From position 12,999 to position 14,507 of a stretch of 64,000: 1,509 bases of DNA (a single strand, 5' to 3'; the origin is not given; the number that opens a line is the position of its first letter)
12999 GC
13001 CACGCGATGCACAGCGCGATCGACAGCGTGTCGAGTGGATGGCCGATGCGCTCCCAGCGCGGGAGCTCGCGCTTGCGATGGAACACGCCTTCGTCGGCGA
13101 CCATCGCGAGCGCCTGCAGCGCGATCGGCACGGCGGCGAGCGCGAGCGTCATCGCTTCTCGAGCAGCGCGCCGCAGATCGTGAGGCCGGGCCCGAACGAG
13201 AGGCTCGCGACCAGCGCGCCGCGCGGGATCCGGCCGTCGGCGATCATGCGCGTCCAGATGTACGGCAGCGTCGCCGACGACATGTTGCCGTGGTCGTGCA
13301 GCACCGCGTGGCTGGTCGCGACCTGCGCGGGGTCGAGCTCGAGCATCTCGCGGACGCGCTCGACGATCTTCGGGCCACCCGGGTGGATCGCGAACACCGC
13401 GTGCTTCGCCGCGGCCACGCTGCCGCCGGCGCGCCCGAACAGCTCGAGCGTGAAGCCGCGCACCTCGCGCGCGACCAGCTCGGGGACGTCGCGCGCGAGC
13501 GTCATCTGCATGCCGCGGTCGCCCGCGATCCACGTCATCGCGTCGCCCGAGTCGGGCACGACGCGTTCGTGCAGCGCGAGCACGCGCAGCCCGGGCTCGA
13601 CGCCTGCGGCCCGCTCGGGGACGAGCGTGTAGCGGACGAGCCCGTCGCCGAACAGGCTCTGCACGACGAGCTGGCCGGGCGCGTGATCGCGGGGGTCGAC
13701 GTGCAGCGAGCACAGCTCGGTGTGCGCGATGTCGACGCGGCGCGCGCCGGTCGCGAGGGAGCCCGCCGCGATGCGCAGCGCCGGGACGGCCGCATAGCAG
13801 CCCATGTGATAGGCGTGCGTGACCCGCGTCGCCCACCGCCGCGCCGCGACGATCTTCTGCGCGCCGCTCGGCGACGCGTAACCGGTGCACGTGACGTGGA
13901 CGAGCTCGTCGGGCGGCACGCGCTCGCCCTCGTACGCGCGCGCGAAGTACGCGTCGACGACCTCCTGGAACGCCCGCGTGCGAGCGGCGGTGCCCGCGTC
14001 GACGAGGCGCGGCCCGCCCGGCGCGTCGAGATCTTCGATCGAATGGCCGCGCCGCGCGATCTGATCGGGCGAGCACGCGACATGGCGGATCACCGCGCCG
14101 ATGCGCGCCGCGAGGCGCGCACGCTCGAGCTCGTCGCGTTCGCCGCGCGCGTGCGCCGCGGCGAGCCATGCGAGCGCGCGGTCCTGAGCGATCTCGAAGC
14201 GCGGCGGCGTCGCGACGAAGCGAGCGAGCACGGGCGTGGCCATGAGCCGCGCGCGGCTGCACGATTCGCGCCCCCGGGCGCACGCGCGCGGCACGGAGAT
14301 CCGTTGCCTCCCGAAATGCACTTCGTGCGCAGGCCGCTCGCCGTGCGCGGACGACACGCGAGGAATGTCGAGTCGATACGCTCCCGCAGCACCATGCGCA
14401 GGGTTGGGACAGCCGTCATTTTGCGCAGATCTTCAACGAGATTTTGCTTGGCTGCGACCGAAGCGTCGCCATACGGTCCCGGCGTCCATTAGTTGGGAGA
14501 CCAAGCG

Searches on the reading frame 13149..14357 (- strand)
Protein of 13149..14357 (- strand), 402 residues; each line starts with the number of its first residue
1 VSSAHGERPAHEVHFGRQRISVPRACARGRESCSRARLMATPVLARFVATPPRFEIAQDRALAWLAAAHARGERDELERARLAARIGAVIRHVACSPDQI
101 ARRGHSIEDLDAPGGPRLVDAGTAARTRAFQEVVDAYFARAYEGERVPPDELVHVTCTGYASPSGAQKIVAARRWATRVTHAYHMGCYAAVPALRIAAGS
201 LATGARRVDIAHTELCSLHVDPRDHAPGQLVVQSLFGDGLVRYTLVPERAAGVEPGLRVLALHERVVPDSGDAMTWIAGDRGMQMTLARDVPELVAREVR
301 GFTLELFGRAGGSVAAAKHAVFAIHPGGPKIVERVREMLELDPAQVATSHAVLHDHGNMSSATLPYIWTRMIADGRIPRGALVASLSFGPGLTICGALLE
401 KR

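Call 63: search_protein_families(library=pfam, proteins=[window:13149-14357:-], max_evalue=0.0001)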
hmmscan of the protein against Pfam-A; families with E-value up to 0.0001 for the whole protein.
window:13149-14357:- (402 aa): 3 families
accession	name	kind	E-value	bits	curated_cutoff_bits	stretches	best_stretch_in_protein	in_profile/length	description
PF02797.21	Chal_sti_synt_C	-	4.4e-21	75.9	27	1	265-399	8-147/151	Chalcone and stilbene synthases, C-terminal domain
PF08541.16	ACP_syn_III_C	-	7.8e-13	48.8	26.6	1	321-400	13-89/90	3-Oxoacyl-[acyl-carrier-protein (ACP)] synthase III C terminal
PF00195.25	Chal_sti_synt_N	-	8.6e-05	22.5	27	0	152-239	124-215/225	Chalcone and stilbene synthases, N-terminal domain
